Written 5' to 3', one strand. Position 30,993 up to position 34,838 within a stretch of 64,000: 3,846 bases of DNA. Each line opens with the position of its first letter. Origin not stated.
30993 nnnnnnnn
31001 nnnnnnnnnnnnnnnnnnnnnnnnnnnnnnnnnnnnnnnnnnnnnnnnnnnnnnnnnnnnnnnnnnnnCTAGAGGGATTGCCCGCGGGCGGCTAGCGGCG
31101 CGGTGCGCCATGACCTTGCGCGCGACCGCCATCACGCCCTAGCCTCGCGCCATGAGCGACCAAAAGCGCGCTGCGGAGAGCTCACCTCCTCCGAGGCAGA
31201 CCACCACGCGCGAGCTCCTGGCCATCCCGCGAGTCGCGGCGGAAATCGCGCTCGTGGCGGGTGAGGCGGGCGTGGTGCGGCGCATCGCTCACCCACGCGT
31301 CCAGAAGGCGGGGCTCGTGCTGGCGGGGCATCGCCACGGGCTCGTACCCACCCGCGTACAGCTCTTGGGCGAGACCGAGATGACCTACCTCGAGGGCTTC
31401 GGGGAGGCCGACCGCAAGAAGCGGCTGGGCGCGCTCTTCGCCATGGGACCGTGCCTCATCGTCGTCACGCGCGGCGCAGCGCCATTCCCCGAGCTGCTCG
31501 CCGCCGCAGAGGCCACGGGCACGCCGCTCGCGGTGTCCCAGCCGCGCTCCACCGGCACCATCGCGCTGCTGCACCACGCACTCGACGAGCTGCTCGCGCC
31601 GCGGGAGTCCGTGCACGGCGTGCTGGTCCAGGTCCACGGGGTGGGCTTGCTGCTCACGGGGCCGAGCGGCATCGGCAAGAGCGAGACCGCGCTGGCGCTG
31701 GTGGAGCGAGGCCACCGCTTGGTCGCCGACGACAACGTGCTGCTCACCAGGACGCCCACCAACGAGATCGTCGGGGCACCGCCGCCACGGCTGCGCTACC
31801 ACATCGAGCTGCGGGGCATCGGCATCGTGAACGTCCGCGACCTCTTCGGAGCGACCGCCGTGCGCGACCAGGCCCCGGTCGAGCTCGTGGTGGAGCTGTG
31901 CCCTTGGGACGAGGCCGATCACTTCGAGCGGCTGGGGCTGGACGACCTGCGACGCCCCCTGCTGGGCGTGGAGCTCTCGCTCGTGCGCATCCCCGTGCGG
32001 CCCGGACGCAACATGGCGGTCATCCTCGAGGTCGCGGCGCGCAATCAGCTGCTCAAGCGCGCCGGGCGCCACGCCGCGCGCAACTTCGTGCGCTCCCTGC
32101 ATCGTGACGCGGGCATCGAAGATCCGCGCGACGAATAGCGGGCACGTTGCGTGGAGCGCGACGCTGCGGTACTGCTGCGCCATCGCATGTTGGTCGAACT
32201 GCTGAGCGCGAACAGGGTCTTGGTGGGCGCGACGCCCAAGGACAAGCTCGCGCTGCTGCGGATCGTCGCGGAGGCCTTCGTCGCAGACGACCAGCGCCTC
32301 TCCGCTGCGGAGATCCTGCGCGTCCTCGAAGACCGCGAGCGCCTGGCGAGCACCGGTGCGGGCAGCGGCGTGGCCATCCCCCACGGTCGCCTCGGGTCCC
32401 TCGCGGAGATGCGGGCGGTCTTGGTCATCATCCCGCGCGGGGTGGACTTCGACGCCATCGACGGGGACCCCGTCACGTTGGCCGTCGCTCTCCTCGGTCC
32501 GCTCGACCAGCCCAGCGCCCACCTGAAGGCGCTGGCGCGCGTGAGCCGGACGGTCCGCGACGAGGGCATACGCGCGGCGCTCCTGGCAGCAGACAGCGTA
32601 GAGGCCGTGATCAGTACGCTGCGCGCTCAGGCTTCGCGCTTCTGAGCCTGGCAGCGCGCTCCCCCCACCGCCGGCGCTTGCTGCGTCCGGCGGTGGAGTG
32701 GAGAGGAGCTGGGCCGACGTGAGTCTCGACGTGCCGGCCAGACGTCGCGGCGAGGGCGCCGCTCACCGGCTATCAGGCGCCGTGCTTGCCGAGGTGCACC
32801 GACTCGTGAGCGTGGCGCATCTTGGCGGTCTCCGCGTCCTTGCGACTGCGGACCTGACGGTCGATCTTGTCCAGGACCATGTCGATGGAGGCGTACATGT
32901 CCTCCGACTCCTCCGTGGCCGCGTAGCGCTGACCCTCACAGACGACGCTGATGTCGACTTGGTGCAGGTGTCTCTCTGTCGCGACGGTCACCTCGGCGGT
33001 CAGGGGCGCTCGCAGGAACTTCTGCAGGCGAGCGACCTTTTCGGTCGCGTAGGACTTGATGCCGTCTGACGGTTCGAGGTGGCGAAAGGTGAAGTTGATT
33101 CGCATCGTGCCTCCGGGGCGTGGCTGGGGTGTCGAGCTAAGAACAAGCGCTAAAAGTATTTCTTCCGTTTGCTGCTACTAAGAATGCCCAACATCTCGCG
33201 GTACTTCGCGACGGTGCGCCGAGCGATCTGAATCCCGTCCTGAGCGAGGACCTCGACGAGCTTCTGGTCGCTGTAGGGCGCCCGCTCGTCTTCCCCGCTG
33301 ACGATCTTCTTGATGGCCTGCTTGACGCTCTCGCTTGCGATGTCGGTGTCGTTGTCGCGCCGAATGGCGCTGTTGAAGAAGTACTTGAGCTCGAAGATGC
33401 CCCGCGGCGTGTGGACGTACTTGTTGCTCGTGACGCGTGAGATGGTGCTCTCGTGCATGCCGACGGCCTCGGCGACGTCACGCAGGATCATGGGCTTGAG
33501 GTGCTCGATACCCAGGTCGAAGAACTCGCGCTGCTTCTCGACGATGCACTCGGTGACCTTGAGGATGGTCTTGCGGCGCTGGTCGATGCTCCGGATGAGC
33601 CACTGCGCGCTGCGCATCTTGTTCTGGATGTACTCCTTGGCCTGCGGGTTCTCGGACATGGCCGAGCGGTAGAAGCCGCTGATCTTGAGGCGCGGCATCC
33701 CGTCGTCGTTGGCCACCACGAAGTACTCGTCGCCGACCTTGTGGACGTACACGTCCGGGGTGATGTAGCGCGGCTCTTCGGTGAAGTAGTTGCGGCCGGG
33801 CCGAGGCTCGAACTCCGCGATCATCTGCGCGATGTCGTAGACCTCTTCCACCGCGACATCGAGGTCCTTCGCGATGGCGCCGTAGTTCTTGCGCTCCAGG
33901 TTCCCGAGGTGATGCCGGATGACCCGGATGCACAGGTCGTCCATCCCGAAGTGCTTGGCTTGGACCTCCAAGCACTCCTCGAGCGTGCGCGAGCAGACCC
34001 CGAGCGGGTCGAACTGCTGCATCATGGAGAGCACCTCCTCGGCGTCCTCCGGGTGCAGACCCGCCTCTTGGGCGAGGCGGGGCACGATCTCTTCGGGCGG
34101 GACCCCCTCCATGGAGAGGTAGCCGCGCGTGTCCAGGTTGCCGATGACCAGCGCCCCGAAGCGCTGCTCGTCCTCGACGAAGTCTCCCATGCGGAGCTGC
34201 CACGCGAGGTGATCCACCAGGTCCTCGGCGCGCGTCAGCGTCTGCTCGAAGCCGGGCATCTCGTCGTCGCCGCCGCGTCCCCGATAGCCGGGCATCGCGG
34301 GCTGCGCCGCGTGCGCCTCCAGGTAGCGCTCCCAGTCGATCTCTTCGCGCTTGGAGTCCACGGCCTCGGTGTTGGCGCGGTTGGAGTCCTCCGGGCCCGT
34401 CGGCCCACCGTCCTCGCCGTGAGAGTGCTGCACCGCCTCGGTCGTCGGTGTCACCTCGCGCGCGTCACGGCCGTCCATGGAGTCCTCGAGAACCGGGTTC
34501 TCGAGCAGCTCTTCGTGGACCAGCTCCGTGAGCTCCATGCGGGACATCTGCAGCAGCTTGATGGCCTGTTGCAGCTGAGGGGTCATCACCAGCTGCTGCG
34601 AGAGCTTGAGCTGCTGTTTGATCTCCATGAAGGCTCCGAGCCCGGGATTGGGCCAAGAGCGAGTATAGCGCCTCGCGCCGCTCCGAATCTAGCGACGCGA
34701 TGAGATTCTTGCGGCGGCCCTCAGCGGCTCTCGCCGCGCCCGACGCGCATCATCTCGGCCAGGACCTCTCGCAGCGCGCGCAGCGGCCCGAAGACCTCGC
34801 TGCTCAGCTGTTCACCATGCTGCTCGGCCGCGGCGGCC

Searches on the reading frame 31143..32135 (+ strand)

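Call 79: search_protein_families(library=pfam, proteins=[window:31143-32135:+], max_evalue=0.00001)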
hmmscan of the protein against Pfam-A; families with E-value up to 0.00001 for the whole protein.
window:31143-32135:+ (331 aa): 2 families
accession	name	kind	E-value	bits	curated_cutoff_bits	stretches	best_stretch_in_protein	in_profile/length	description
PF07475.17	Hpr_kinase_C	-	2.5e-60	203.3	33.3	1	151-317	3-169/171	HPr Serine kinase C-terminal domain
PF02603.21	Hpr_kinase_N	-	1.8e-22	80.1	24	1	35-146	12-124/125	HPr Serine kinase N terminus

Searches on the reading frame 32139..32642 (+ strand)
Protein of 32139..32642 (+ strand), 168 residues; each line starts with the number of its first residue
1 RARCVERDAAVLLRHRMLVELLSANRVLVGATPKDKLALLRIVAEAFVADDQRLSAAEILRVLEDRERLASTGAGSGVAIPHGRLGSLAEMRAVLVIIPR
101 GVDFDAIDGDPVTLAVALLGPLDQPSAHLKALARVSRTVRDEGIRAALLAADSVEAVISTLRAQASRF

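Call 79: search_protein_families(library=pfam, proteins=[window:32139-32642:+], max_evalue=0.00001)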
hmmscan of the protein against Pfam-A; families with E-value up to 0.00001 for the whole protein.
window:32139-32642:+ (168 aa): 1 family
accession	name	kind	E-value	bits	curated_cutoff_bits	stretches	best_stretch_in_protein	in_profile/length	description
PF00359.27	PTS_EIIA_2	-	2.9e-23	82.9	27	1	21-162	2-142/144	Phosphoenolpyruvate-dependent sugar phosphotransferase system, EIIA 2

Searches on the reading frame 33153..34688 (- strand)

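Call 80: search_protein_families(library=pfam, proteins=[window:33153-34688:-], max_evalue=0.00001)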
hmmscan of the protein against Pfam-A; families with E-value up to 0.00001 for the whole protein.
window:33153-34688:- (512 aa): 3 families
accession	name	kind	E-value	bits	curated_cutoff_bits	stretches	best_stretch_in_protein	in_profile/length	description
PF04552.19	Sigma54_DBD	-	6.7e-66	221.4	22.8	1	352-510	2-160/160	Sigma-54, DNA binding domain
PF04963.19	Sigma54_CBD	-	5.1e-51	173.5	22.9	1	147-340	2-185/185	Sigma-54 factor, core binding domain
PF00309.25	Sigma54_AID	-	2.6e-18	66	23.8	1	24-68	1-45/46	Sigma-54 factor, Activator interacting domain (AID)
